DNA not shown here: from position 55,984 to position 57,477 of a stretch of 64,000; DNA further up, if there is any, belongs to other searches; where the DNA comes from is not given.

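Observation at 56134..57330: Large-capped HAD hydrolase sits in the only empty slot of a complete his operon: candidate novel histidinol-phosphatase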

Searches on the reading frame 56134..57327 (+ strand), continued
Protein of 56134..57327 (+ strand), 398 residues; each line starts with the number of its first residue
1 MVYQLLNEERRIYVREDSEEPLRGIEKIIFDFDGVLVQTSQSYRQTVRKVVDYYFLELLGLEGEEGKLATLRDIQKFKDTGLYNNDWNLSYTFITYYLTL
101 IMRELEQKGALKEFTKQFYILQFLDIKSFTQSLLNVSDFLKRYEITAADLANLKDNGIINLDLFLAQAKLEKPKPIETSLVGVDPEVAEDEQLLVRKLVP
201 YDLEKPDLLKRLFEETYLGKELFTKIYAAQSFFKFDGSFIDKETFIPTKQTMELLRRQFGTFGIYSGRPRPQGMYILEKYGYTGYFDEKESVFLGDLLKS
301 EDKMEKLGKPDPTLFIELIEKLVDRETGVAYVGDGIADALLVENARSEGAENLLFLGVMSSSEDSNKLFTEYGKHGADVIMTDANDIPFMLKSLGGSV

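Call 46: find_homologous_proteins(query=P0167, max_evalue=1e-10)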
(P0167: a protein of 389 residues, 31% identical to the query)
Query P0167 (389 aa): 209 proteins with E <= 1e-10 among 7305 candidates; the best 120 are listed.
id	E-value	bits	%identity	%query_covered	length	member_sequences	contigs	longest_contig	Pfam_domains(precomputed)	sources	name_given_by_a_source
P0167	1.9e-244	829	100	100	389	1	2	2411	PF13419.13,PF00702.33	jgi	jgi:phosphoglycolate phosphatase-like HAD superfamily hydrolase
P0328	2.5e-207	706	85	100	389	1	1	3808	PF13419.13,PF00702.33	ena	-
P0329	1.4e-203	694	84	100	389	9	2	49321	PF13419.13,PF00702.33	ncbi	ncbi:MAG: hypothetical protein QXX97_04275 [Nitrososphaerota archaeon]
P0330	4.9e-198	676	81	100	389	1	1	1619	PF13419.13,PF00702.33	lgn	-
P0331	2.4e-193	660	82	98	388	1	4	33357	PF13419.13,PF00702.33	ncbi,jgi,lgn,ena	-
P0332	5.9e-193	659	81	98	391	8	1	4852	PF13419.13,PF00702.33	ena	-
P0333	1.2e-161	556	69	100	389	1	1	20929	PF13419.13,PF00702.33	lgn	-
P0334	2.3e-89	318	44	98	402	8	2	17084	PF00702.33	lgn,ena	-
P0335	8.9e-89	316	46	92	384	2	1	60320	PF00702.33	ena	-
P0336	1.9e-87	312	44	97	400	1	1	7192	PF00702.33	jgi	-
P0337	9.4e-87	310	41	98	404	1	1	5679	-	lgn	-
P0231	2.2e-85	305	41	96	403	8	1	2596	PF00702.33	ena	-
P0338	5.1e-85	304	41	97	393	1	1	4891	PF00702.33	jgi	jgi:phosphoglycolate phosphatase-like HAD superfamily hydrolase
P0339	6.1e-85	304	40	98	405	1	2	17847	PF00702.33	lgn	-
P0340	8.5e-85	303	41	99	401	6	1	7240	PF00702.33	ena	-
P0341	4.3e-84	301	41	98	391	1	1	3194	PF00702.33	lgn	-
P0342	5.0e-84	301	41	98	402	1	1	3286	PF00702.33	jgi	-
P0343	5.2e-84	301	40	98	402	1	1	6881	PF00702.33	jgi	-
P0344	3.4e-83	298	41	96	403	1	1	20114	PF00702.33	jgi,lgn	jgi:phosphoglycolate phosphatase-like HAD superfamily hydrolase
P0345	1.3e-82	296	41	97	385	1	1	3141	PF00702.33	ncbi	-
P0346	1.3e-82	296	40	96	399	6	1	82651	PF00702.33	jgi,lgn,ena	-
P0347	2.7e-82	295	40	97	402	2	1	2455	PF00702.33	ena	-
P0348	4.0e-82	295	41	95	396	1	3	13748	PF00702.33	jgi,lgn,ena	-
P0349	4.0e-82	295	40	96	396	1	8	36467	PF00702.33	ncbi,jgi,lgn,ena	ncbi:MAG: hypothetical protein QXX94_06115 [Candidatus Bathyarchaeia archaeon]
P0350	4.8e-82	294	40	93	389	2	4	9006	PF00702.33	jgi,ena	-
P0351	6.4e-82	294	41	98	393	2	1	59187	PF00702.33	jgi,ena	-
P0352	1.2e-81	293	39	99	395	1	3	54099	PF00702.33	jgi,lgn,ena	-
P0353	1.3e-81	293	40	99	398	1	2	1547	PF00702.33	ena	-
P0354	3.4e-81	291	39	97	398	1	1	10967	PF00702.33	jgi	jgi:phosphoglycolate phosphatase-like HAD superfamily hydrolase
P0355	3.5e-81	291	38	97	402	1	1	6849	PF00702.33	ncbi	-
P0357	1.1e-80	290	41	97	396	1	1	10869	PF00702.33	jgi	jgi:phosphoglycolate phosphatase-like HAD superfamily hydrolase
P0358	1.9e-80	289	41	95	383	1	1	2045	PF00702.33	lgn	-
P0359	4.0e-80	288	38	96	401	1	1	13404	PF00702.33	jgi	-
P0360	4.1e-80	288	40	98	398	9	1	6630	PF00702.33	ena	-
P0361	6.3e-80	287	40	97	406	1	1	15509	PF00702.33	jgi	jgi:HAD superfamily phosphatase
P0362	8.1e-80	287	38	97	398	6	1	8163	PF00702.33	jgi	-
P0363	9.1e-80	287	40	97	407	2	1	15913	PF00702.33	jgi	-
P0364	1.1e-79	287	38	96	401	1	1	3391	PF00702.33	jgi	-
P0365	1.7e-79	286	38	96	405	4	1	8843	PF13419.13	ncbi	-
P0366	4.7e-79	284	41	97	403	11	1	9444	PF00702.33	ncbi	ncbi:MAG: hypothetical protein QXR59_00810 [Candidatus Bathyarchaeia archaeon]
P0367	5.1e-79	284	39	97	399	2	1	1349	PF13419.13,PF00702.33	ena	-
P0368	7.6e-79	284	41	96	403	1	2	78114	PF00702.33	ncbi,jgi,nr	ncbi:MAG: hypothetical protein H3Z52_02050 [archaeon]|nr:hypothetical protein [archaeon] MCP8319711.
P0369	8.7e-79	284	38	96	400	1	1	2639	PF00702.33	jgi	-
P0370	1.8e-78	282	40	98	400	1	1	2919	PF00702.33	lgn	-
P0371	1.8e-78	282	38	93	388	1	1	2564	PF00702.33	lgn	-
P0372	3.4e-78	282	40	94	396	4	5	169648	PF00702.33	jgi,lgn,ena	jgi:phosphoglycolate phosphatase-like HAD superfamily hydrolase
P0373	3.8e-78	281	39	98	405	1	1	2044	PF00702.33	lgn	-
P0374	4.0e-78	281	42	94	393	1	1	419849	PF00702.33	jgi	jgi:phosphoglycolate phosphatase-like HAD superfamily hydrolase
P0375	4.1e-78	281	40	93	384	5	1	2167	PF00702.33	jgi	-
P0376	4.2e-78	281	39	97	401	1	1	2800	PF00702.33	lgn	-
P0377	4.4e-78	281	41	97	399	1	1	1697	PF00702.33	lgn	-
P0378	9.7e-78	280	40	95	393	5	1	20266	PF00702.33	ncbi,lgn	-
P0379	1.1e-77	280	38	99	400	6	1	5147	PF00702.33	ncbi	ncbi:MAG: hypothetical protein QW341_03190 [Candidatus Bathyarchaeia archaeon]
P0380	1.6e-77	279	41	98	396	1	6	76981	PF00702.33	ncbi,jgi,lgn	ncbi:MAG: hypothetical protein QXX56_02735 [Candidatus Bathyarchaeia archaeon]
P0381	2.4e-77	279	40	96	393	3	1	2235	PF00702.33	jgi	jgi:phosphoglycolate phosphatase-like HAD superfamily hydrolase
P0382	2.4e-77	279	41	98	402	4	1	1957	PF13419.13,PF00702.33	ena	-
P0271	3.1e-77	278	38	99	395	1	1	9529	PF00702.33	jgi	jgi:HAD superfamily hydrolase (TIGR01548 family)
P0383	3.5e-77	278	40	94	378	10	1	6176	PF00702.33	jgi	-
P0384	4.0e-77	278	40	99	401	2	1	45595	PF00702.33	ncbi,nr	ncbi:MAG: hypothetical protein HXX80_06075 [Nitrososphaerales archaeon]|nr:hypothetical protein [Nit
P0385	5.4e-77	278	38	97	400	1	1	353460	PF00702.33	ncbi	-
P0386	1.2e-76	277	39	98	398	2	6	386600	PF00702.33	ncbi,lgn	ncbi:MAG: hypothetical protein QXK89_00130 [Candidatus Bathyarchaeia archaeon]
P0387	7.3e-76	274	38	97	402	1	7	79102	PF00702.33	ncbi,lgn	ncbi:MAG: hypothetical protein QXX99_06720 [Candidatus Bathyarchaeia archaeon]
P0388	3.8e-75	272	40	90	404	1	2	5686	PF00702.33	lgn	-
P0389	8.4e-75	270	38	96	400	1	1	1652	PF00702.33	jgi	-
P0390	9.9e-75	270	38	98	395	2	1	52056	PF00702.33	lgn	-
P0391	1.1e-74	270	41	97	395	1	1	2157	PF00702.33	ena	-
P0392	1.2e-74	270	38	97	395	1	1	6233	PF00702.33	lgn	-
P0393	1.4e-74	270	37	98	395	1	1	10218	PF13419.13,PF00702.33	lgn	-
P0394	1.6e-74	269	39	98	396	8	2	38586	PF00702.33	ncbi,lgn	ncbi:MAG: hypothetical protein QW546_04430 [Candidatus Bathyarchaeia archaeon]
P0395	2.1e-74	269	40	97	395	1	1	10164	PF13419.13,PF00702.33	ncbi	-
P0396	3.6e-74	268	38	98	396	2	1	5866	PF00702.33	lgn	-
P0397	5.4e-74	268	39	96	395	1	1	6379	PF00702.33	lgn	-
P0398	8.2e-74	267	39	93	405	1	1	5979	PF00702.33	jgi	jgi:phosphoglycolate phosphatase-like HAD superfamily hydrolase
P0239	8.6e-74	267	39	97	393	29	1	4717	PF00702.33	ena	-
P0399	1.2e-73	267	39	96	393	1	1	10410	PF00702.33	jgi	jgi:phosphoglycolate phosphatase-like HAD superfamily hydrolase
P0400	1.3e-73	266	39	96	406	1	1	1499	PF00702.33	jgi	jgi:phosphoglycolate phosphatase-like HAD superfamily hydrolase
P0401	1.9e-73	266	38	96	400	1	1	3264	PF00702.33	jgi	-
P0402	3.6e-73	265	40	94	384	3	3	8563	PF00702.33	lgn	-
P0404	5.2e-73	265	38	95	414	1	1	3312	PF00702.33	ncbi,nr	ncbi:MAG: hypothetical protein N3E47_06545, partial [Candidatus Bathyarchaeota archaeon]|nr:hypothet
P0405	7.1e-73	264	37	99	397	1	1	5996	PF00702.33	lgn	-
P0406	7.3e-73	264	40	96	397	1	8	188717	PF00702.33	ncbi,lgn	ncbi:MAG: HAD family hydrolase [Nitrososphaerales archaeon]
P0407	7.8e-73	264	39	97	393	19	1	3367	PF13419.13,PF00702.33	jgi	-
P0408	1.1e-72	263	40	96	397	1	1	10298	PF00702.33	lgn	-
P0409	1.1e-72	263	36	97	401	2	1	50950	PF00702.33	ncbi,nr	ncbi:hypothetical protein KEJ34_00850 [Candidatus Bathyarchaeota archaeon]|nr:hypothetical protein [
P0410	1.3e-72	263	38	97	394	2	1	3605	PF13419.13,PF00702.33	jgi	-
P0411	1.4e-72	263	42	94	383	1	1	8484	PF00702.33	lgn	-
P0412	1.7e-72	263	37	99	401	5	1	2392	PF00702.33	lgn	-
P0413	2.8e-72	262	37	98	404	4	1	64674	PF00702.33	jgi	-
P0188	3.4e-72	262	38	98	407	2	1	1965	PF00702.33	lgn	-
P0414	4.4e-72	261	39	98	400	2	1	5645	PF00702.33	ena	-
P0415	1.0e-71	260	39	94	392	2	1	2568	PF00702.33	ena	-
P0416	1.8e-71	259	41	97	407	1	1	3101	PF13419.13,PF00702.33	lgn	-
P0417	2.1e-71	259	38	94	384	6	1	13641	PF00702.33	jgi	jgi:phosphoglycolate phosphatase-like HAD superfamily hydrolase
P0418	2.4e-71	259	37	97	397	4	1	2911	PF00702.33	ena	-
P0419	2.5e-71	259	37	95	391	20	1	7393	PF13419.13,PF00702.33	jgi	-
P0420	3.8e-71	258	37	97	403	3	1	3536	PF13419.13,PF00702.33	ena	-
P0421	3.8e-71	258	36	96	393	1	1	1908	PF00702.33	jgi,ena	-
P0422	1.5e-70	256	40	94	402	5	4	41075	PF00702.33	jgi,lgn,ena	jgi:phosphoglycolate phosphatase-like HAD superfamily hydrolase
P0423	1.8e-70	256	37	93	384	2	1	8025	PF00702.33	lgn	-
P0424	2.1e-70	256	39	97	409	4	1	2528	PF00702.33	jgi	jgi:phosphoglycolate phosphatase-like HAD superfamily hydrolase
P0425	2.4e-70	256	40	94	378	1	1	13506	PF13419.13,PF00702.33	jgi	jgi:phosphoglycolate phosphatase-like HAD superfamily hydrolase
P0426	2.7e-70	256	38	96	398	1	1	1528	PF00702.33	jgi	jgi:phosphoglycolate phosphatase-like HAD superfamily hydrolase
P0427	2.9e-70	255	37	96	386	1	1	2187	PF00702.33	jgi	jgi:phosphoglycolate phosphatase-like HAD superfamily hydrolase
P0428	4.1e-70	255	38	97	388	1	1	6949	PF13419.13,PF00702.33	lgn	-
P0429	4.8e-70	255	38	97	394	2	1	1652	PF13419.13,PF00702.33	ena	-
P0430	5.4e-70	255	37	97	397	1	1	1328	PF00702.33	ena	-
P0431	7.7e-70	254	37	97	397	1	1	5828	PF00702.33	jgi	-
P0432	1.1e-69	254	38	95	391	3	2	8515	PF00702.33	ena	-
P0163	1.7e-69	253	40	96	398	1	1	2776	PF13419.13,PF00702.33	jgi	jgi:phosphoglycolate phosphatase-like HAD superfamily hydrolase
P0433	2.1e-69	253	37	95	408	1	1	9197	PF00702.33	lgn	-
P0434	5.4e-69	251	36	98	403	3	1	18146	PF00702.33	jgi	-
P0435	5.9e-69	251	38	97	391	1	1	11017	PF13419.13,PF00702.33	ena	-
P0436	1.1e-68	250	35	97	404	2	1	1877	PF00702.33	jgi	-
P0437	1.6e-68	250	40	94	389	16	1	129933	PF13419.13,PF00702.33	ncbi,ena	-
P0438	1.7e-68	250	37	95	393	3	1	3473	PF00702.33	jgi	jgi:HAD superfamily phosphatase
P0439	2.8e-68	249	39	93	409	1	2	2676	PF00702.33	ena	-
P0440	3.9e-68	248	37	96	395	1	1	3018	PF13419.13,PF00702.33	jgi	-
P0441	4.2e-68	248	39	97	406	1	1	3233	PF00702.33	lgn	-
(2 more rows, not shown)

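Call 56: search_protein_families(library=ncbifam, alignment_id=A1, max_evalue=0.00001)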
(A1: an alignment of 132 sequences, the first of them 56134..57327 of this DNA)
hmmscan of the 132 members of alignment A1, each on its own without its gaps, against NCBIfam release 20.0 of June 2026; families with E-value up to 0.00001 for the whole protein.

A. member 1, window:56134-57327:+ (398 aa): 1 family
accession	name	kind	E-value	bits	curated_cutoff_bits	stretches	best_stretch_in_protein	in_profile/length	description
TIGR01548.1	HAD-SF-IA-hyp1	hypoth_equivalog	1.3e-23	83.6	140.2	2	28-100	3-65/197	TIGR01548 family HAD-type hydrolase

B. families by the number of members that match (of 132 scanned): 32 families (the first 25 are shown)
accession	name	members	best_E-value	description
TIGR01548.1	HAD-SF-IA-hyp1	132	3.2e-38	TIGR01548 family HAD-type hydrolase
TIGR01549.1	HAD-SF-IA-v1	68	1.1e-12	HAD-IA family hydrolase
NF009804.0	PRK13288.1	35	2e-25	pyrophosphatase PpaX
NF009695.0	PRK13222.1-2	31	9.8e-20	phosphoglycolate phosphatase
TIGR01449.2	PGP_bact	29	5.8e-19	phosphoglycolate phosphatase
TIGR02009.1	PGMB-YQAB-SF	24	2.8e-15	beta-phosphoglucomutase family hydrolase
TIGR02253.1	CTE7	21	1.2e-20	TIGR02253 family HAD-type hydrolase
NF009697.0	PRK13222.1-4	21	8.7e-18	phosphoglycolate phosphatase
TIGR01454.1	AHBA_synth_RP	21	2.1e-14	AHBA synthesis associated protein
TIGR01656.1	Histidinol-ppas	21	2.3e-09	histidinol-phosphate phosphatase domain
NF009700.0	PRK13226.1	17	1.4e-09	phosphoglycolate phosphatase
NF009694.0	PRK13222.1-1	15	6.7e-17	phosphoglycolate phosphatase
TIGR01662.1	HAD-SF-IIIA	15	8.2e-09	HAD-IIIA family hydrolase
NF008087.0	PRK10826.1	14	2.6e-12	hexitol phosphatase HxpB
NF009698.0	PRK13223.1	10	1.5e-12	phosphoglycolate phosphatase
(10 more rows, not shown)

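Call 57: find_encoding_contigs(protein=P0226, flank=6000, max_places=2)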
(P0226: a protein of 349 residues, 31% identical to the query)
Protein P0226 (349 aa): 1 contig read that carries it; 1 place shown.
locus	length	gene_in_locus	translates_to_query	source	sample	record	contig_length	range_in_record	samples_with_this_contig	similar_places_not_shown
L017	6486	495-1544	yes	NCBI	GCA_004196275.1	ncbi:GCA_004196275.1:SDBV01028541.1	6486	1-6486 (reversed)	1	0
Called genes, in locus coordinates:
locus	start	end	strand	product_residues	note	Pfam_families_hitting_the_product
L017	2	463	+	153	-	?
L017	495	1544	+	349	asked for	PF13419:HAD_2, PF00702:Hydrolase (weak)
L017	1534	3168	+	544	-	PF01590:GAF, PF13185:GAF_2, PF00015:MCPsignal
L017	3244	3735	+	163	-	PF01584:CheW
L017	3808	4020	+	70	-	-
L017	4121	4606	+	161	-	PF00989:PAS, PF08448:PAS_4, PF13426:PAS_9 (weak)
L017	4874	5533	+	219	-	PF01590:GAF, PF13185:GAF_2 (weak)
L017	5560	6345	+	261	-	PF13426:PAS_9 (weak), PF00512:HisKA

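Call 58: find_encoding_contigs(protein=P0406, flank=8000, max_places=2)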
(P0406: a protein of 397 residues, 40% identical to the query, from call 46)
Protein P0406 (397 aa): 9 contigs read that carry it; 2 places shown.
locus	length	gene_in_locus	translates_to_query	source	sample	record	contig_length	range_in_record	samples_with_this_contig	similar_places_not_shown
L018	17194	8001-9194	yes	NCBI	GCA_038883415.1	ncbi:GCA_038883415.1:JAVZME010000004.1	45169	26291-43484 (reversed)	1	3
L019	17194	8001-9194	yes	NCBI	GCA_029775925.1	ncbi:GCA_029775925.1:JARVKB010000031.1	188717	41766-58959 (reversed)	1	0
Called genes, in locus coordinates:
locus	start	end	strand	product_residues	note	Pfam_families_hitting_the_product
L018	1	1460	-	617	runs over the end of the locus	PF03453:MoeA_N, PF00994:MoCF_biosynth, PF03454:MoeA_C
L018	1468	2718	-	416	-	PF03453:MoeA_N, PF00994:MoCF_biosynth, PF03454:MoeA_C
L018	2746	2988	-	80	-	-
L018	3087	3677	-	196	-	PF00596:Aldolase_II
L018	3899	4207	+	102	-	PF01253:SUI1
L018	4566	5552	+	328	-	PF01634:HisG, PF08029:HisG_C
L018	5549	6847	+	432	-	PF00815:Histidinol_dh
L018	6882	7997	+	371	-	PF00155:Aminotran_1_2, PF04864:Alliinase_C (weak)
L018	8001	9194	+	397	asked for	PF00702:Hydrolase (faint)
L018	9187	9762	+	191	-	PF00475:IGPD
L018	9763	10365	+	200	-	PF00117:GATase, PF07685:GATase_3 (weak)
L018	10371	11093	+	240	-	PF00977:His_biosynth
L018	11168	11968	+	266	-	PF00977:His_biosynth, PF05690:ThiG (faint), PF01207:Dus (faint), PF03060:NMO (faint)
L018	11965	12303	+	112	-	PF01502:PRA-CH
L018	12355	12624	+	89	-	PF05187:Fer4_ETF_QO (faint)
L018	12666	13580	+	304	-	PF01012:ETF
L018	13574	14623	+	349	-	PF01012:ETF, PF00766:ETF_alpha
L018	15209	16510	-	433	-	PF00890:FAD_binding_2 (weak), PF01266:DAO (weak), PF01946:Thi4 (weak), PF07992:Pyr_redox_2 (weak), PF12831:FAD_oxidored, PF13450:NAD_binding_8 (weak), PF21162:ETFQO_UQ-bd, PF26311:ETF-QO_FixC_C, +3 more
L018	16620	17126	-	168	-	PF00398:RrnaAD (weak), PF02353:CMAS (weak), PF08123:DOT1 (weak), PF13649:Methyltransf_25 (faint)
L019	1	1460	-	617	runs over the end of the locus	PF03453:MoeA_N, PF00994:MoCF_biosynth, PF03454:MoeA_C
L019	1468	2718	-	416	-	PF03453:MoeA_N, PF00994:MoCF_biosynth, PF03454:MoeA_C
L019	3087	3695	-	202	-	PF00596:Aldolase_II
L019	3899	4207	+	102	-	PF01253:SUI1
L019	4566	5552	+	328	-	PF01634:HisG, PF08029:HisG_C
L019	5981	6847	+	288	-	PF00815:Histidinol_dh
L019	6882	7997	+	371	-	PF00155:Aminotran_1_2, PF04864:Alliinase_C (weak)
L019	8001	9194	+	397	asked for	PF00702:Hydrolase (faint)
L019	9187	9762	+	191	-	PF00475:IGPD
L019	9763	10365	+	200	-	PF00117:GATase, PF07685:GATase_3 (weak)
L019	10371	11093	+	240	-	PF00977:His_biosynth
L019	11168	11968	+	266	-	PF00977:His_biosynth, PF05690:ThiG (faint), PF01207:Dus (faint), PF03060:NMO (faint)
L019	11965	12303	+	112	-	PF01502:PRA-CH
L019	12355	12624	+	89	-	PF05187:Fer4_ETF_QO (faint)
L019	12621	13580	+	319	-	PF01012:ETF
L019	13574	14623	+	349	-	PF01012:ETF, PF00766:ETF_alpha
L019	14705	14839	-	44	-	PF02245:Pur_DNA_glyco (weak)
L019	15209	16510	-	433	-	PF00890:FAD_binding_2 (weak), PF01266:DAO (weak), PF01946:Thi4 (weak), PF07992:Pyr_redox_2 (weak), PF12831:FAD_oxidored, PF13450:NAD_binding_8 (weak), PF21162:ETFQO_UQ-bd, PF26311:ETF-QO_FixC_C, +3 more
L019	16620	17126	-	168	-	PF00398:RrnaAD (weak), PF02353:CMAS (weak), PF08123:DOT1 (weak), PF13649:Methyltransf_25 (faint)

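Call 59: find_encoding_contigs(protein=P0203, flank=6000, max_places=2)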
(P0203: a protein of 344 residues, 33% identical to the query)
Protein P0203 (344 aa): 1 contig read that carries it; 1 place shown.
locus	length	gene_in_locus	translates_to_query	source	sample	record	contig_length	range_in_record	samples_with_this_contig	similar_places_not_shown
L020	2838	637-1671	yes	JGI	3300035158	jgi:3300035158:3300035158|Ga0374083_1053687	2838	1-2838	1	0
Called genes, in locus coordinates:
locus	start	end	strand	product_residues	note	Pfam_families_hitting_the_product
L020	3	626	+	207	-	?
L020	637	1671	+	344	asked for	PF00702:Hydrolase, PF13419:HAD_2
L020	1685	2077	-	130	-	PF00380:Ribosomal_S9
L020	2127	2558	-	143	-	PF00572:Ribosomal_L13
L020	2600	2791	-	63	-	-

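Call 60: find_encoding_contigs(protein=P0168, flank=6000, max_places=2)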
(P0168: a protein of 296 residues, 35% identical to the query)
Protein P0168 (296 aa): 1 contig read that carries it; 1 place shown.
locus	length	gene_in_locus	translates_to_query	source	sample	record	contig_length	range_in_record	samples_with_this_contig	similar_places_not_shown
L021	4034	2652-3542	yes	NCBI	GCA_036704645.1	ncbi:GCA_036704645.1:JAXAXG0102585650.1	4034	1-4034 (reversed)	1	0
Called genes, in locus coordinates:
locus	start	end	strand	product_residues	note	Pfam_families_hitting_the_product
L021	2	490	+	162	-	?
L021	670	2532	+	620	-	PF13520:AA_permease_2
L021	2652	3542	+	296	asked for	PF00702:Hydrolase, PF13419:HAD_2, PF13242:Hydrolase_like (weak)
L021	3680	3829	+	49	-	-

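Call 61: find_encoding_contigs(protein=P0151, flank=6000, max_places=2)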
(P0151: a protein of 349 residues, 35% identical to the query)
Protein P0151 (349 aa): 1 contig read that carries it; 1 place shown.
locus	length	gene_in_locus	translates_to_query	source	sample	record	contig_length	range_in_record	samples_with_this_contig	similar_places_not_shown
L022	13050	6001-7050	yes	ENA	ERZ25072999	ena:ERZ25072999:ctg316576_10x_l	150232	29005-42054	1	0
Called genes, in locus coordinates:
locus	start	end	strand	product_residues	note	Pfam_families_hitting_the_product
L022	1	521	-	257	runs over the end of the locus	-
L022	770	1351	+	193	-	PF02660:G3P_acyltransf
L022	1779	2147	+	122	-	PF00072:Response_reg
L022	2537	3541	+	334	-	PF01634:HisG, PF08029:HisG_C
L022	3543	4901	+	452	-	PF00815:Histidinol_dh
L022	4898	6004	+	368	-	PF00155:Aminotran_1_2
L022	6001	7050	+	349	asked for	PF00702:Hydrolase, PF13419:HAD_2, PF13242:Hydrolase_like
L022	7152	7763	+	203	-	PF00475:IGPD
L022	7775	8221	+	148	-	PF13673:Acetyltransf_10, PF00583:Acetyltransf_1, PF13508:Acetyltransf_7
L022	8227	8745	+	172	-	PF00117:GATase, PF07685:GATase_3, PF01174:SNO (weak)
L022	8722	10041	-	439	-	PF13546:DDE_5, PF01609:DDE_Tnp_1 (weak)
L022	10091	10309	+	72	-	-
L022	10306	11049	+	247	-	PF00977:His_biosynth, PF05690:ThiG (weak)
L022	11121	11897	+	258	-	PF00977:His_biosynth, PF03060:NMO (weak)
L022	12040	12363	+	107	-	PF01502:PRA-CH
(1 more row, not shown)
